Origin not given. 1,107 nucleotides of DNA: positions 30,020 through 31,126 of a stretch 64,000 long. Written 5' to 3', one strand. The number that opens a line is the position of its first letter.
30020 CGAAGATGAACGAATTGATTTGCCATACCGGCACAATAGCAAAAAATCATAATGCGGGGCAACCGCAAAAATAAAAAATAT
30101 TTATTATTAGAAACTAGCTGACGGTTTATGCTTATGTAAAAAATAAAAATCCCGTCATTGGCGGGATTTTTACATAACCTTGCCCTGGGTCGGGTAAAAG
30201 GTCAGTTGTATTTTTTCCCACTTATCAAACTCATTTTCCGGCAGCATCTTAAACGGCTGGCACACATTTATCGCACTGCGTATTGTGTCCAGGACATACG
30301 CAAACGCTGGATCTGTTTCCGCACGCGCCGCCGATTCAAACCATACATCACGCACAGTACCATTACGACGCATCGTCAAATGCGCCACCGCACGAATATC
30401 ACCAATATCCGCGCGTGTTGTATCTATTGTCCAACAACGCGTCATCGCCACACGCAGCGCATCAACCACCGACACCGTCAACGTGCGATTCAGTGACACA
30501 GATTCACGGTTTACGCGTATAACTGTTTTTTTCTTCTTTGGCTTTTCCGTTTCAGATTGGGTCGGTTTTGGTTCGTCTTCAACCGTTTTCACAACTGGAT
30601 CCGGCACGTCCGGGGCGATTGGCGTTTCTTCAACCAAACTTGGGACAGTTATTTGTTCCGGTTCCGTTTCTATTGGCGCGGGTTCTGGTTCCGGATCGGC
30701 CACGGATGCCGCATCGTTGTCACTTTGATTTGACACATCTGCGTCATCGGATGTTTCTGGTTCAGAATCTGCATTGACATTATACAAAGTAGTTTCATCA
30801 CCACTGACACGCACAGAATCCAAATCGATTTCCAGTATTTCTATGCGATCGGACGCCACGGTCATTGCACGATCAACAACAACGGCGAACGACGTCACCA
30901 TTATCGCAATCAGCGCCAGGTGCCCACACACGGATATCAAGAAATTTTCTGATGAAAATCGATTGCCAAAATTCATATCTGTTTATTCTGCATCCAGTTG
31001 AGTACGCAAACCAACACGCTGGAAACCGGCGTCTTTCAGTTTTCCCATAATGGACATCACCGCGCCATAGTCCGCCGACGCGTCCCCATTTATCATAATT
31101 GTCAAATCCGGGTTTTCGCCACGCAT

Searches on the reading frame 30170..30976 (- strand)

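Call 53: search_protein_families(library=pfam, proteins=[window:30170-30976:-], max_evalue=0.0001)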
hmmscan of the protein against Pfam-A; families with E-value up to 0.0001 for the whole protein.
window:30170-30976:- (268 aa): 0 families

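Call 69: search_protein_families(library=pfam, proteins=[window:30170-30976:-], max_evalue=0.001)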
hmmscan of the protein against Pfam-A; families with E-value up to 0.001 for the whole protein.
window:30170-30976:- (268 aa): 0 families

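Call 72: search_protein_families(library=ncbifam, proteins=[window:30170-30976:-], max_evalue=0.01)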
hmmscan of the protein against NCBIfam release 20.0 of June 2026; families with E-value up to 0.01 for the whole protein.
window:30170-30976:- (268 aa): 1 family
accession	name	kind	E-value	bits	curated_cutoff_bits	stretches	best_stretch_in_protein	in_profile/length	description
TIGR04526.1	predic_Ig_block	subfamily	0.00081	18.4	150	1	66-160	44-135/693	putative immunoglobulin-blocking virulence protein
